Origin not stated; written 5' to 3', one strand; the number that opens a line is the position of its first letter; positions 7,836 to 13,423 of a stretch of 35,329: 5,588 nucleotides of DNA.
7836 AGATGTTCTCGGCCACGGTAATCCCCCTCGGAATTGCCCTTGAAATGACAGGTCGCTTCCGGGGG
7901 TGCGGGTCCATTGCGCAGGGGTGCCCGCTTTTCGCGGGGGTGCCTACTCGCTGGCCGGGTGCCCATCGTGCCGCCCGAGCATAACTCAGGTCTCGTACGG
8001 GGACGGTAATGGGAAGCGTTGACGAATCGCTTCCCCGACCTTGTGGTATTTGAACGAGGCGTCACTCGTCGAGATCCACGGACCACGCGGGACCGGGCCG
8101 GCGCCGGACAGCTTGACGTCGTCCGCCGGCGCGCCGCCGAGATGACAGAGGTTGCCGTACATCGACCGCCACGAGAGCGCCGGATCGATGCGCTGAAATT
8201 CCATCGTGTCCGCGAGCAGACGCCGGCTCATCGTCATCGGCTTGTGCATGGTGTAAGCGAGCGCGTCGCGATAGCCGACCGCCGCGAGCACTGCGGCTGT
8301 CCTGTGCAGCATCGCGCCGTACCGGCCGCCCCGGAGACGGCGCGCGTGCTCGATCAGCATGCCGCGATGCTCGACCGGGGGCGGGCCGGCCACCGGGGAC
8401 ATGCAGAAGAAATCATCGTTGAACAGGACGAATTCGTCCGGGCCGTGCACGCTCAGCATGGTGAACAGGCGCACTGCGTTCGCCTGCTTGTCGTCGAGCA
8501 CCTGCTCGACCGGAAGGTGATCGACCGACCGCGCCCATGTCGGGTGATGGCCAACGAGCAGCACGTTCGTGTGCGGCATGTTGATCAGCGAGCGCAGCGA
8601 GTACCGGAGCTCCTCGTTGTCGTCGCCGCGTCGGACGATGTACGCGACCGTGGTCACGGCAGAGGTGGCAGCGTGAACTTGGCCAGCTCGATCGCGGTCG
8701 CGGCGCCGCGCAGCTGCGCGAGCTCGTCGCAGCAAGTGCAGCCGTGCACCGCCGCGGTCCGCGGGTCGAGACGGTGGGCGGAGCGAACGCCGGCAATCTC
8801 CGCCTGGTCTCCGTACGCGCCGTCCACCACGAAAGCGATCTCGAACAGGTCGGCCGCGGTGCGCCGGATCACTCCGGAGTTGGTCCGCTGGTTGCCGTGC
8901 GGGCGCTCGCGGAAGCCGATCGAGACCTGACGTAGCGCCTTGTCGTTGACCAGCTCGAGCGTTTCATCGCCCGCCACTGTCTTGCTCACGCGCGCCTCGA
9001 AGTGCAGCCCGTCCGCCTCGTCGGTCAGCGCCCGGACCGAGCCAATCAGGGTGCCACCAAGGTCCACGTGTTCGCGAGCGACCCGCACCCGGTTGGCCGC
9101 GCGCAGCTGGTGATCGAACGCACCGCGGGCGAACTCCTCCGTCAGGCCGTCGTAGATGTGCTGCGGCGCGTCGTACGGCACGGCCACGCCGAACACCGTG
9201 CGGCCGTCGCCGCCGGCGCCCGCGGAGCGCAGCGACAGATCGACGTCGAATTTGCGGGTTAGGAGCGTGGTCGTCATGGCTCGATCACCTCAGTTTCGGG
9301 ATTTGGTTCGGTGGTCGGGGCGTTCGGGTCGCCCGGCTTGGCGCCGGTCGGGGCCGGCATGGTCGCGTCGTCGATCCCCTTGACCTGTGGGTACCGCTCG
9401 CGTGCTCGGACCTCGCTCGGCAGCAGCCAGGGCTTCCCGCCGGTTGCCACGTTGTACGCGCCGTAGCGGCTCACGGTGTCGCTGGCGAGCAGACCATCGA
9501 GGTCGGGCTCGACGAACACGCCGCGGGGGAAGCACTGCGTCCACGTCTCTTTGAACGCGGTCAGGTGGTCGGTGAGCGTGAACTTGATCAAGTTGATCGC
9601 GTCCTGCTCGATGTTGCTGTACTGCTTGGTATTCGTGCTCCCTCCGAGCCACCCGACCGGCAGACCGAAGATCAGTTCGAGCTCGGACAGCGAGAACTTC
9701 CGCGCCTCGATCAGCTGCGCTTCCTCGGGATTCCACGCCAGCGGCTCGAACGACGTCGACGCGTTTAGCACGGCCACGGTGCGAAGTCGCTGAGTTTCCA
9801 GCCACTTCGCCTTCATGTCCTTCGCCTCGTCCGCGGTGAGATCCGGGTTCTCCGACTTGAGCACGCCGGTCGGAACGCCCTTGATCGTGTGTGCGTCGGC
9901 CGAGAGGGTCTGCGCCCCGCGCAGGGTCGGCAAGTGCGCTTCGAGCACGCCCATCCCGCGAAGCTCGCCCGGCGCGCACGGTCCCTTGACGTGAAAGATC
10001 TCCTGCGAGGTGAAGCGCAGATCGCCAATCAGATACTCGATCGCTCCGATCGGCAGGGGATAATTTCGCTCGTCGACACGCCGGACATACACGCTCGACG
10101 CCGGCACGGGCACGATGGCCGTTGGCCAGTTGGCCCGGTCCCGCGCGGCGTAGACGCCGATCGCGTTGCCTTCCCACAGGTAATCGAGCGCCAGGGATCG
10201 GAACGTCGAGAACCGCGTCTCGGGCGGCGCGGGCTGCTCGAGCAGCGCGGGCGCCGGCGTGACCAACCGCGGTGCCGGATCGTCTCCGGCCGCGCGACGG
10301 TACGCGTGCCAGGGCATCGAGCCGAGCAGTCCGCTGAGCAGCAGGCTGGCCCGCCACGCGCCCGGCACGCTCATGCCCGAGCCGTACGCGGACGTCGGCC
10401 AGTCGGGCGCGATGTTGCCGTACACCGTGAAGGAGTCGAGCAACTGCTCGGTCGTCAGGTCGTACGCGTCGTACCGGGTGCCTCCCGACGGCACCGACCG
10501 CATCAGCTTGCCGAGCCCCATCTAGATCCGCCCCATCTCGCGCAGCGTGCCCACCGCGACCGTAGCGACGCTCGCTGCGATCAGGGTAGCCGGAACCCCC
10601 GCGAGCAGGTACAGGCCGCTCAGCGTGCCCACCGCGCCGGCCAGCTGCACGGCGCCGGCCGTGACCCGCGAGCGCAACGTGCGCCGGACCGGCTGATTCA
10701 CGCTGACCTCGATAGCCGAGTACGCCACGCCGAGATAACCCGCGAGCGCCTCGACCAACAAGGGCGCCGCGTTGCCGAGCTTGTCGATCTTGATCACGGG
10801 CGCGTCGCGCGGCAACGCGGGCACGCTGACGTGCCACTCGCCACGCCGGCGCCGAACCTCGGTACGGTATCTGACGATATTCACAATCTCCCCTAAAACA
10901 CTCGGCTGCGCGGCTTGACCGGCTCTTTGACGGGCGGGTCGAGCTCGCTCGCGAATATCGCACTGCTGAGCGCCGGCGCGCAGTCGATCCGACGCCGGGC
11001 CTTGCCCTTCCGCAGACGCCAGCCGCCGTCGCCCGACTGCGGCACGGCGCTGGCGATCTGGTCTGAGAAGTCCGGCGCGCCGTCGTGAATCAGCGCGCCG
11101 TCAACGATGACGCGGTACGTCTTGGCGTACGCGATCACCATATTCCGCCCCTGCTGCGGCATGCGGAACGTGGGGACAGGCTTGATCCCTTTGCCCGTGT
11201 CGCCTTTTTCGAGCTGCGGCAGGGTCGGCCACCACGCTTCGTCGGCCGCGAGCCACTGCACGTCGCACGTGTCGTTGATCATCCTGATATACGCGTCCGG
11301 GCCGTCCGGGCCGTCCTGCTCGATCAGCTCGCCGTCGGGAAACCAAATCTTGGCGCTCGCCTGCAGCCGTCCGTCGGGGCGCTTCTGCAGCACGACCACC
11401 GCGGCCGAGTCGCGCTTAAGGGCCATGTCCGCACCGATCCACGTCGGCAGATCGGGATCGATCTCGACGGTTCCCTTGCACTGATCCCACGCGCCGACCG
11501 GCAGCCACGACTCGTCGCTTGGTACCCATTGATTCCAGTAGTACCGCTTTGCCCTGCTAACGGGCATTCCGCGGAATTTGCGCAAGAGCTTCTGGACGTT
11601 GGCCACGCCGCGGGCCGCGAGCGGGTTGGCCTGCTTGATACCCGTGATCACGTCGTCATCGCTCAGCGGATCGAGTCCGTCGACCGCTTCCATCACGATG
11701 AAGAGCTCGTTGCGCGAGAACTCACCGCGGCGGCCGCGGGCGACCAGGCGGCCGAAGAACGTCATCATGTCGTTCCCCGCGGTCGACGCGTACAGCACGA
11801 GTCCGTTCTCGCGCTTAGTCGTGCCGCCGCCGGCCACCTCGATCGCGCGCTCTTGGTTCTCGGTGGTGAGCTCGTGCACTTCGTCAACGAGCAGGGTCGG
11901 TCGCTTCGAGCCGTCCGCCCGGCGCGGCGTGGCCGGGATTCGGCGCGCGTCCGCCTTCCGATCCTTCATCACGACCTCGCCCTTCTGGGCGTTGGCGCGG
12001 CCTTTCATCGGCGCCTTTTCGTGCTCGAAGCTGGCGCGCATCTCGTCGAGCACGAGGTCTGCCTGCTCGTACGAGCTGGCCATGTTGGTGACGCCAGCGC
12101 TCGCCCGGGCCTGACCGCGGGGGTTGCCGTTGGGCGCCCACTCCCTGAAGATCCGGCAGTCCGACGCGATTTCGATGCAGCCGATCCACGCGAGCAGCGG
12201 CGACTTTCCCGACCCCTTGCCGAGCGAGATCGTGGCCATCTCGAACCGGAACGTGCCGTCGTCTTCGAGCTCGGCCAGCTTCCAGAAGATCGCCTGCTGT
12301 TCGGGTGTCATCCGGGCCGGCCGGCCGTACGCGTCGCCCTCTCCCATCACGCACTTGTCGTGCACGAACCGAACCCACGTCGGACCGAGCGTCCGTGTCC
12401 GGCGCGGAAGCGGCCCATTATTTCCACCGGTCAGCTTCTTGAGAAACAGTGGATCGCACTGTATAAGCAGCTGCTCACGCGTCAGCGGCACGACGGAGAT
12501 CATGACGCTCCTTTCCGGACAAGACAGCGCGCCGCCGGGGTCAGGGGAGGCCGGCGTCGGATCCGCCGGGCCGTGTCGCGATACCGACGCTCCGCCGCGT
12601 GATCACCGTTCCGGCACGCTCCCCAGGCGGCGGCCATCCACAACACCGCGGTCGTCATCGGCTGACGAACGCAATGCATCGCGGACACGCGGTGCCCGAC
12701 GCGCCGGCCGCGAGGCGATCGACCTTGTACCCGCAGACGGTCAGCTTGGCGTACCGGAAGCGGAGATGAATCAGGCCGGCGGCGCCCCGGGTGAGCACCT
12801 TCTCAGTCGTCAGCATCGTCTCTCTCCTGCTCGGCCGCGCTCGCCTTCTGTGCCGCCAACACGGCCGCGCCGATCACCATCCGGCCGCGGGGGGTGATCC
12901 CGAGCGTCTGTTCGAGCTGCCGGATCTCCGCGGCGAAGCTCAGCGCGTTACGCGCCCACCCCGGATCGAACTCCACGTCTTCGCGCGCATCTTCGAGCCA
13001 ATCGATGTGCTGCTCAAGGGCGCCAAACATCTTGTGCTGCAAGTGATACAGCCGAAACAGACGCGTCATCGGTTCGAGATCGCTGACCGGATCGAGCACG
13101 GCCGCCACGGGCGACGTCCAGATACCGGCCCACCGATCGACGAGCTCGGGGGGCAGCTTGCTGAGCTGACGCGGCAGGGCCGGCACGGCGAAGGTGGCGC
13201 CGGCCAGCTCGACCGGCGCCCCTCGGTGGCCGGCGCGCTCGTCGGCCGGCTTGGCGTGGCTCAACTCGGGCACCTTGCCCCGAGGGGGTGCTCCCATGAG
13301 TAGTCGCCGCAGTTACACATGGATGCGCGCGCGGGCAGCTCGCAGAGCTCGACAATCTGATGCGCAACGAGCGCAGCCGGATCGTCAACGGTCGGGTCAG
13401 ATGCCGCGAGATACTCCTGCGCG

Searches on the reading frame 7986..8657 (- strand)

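Call 33: search_protein_families(library=phrogs, proteins=[window:7986-8657:-], max_evalue=0.0001)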
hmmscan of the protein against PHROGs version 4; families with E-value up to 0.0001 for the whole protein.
window:7986-8657:- (223 aa): 1 family
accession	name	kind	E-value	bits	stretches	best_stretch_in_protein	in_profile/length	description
phrog_7999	-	unknown function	1.2e-55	189.6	1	3-223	2-229/230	-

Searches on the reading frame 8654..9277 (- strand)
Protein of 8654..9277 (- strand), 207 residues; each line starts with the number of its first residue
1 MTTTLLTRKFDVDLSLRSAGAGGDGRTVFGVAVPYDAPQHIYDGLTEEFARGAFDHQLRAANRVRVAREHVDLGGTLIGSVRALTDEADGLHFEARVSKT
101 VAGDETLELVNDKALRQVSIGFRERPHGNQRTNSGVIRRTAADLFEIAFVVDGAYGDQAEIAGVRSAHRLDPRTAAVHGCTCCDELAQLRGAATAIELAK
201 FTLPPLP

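Call 33: search_protein_families(library=phrogs, proteins=[window:8654-9277:-], max_evalue=0.0001)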
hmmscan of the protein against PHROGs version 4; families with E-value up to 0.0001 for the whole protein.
window:8654-9277:- (207 aa): 3 families
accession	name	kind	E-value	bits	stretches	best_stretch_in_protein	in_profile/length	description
phrog_80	-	head and packaging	3.1e-21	77.2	1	12-174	222-388/607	head maturation protease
phrog_2263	-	head and packaging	3.2e-19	70.2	1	21-166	34-178/551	major head protein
phrog_37668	-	head and packaging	3.7e-10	40.5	1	47-158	45-161/313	head maturation protease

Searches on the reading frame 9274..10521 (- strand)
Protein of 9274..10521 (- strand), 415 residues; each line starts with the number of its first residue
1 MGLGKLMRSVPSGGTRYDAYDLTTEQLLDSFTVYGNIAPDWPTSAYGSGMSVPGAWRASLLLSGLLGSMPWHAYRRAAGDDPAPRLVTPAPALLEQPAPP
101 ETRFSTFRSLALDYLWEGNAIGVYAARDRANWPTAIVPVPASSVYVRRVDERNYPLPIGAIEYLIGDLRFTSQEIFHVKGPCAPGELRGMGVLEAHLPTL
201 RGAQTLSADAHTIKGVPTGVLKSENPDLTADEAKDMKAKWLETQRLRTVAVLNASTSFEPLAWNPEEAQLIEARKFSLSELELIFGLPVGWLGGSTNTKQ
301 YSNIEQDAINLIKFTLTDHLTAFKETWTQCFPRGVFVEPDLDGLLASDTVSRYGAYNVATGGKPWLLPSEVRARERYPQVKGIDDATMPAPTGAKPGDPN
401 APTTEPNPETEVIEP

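Call 33: search_protein_families(library=phrogs, proteins=[window:9274-10521:-], max_evalue=0.0001)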
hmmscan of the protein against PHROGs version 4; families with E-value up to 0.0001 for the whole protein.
window:9274-10521:- (415 aa): 3 families
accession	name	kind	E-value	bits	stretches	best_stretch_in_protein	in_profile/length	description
phrog_12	-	head and packaging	6.8e-46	158.5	1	26-402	69-448/646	portal protein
phrog_2662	-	head and packaging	8.1e-23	81.9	1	67-400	82-428/717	portal protein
phrog_5929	-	head and packaging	3.5e-16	60.2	1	215-381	15-186/228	portal protein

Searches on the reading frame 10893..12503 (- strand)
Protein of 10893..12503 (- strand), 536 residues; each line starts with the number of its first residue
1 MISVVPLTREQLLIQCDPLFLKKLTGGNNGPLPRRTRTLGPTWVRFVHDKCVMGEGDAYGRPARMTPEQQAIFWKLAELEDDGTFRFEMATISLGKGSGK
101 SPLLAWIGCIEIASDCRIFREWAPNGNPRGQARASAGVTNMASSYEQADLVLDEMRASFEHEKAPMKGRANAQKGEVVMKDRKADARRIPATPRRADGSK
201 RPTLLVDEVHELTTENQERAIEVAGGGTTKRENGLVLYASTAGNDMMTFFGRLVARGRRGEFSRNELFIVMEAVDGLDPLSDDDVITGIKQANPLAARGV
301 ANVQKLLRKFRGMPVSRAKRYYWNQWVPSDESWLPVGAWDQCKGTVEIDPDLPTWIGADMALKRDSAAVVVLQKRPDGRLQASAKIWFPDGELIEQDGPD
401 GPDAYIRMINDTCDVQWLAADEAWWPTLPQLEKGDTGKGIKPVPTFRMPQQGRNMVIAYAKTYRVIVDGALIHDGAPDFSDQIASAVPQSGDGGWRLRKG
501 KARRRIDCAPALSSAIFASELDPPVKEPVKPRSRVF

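Call 33: search_protein_families(library=phrogs, proteins=[window:10893-12503:-], max_evalue=0.0001)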
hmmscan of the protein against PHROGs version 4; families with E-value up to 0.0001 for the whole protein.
window:10893-12503:- (536 aa): 3 families
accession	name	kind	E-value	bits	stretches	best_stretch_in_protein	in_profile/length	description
phrog_9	-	head and packaging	2.2e-58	199.8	1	32-526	71-670/812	terminase large subunit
phrog_2699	-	head and packaging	1.6e-11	44.6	1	289-395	36-149/315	terminase large subunit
phrog_2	-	head and packaging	3.4e-11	43.6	1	64-417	265-525/807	terminase large subunit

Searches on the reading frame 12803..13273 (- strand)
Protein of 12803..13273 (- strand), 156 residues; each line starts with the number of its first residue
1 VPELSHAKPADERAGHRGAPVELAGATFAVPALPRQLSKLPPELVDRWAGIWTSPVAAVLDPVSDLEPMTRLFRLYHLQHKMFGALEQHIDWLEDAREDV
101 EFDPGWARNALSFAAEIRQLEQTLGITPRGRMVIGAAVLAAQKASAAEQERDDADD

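Call 33: search_protein_families(library=phrogs, proteins=[window:12803-13273:-], max_evalue=0.0001)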
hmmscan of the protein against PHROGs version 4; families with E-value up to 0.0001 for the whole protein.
window:12803-13273:- (156 aa): 0 families

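Call 87: search_protein_families(library=pfam, proteins=[window:12803-13273:-], max_evalue=0.05)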
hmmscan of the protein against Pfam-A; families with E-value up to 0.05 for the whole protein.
window:12803-13273:- (156 aa): 1 family
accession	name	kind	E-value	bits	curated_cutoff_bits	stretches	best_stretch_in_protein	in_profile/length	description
PF25673.1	Terminase_7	-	0.0019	18.6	27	1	19-149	20-125/139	Phage terminase small subunit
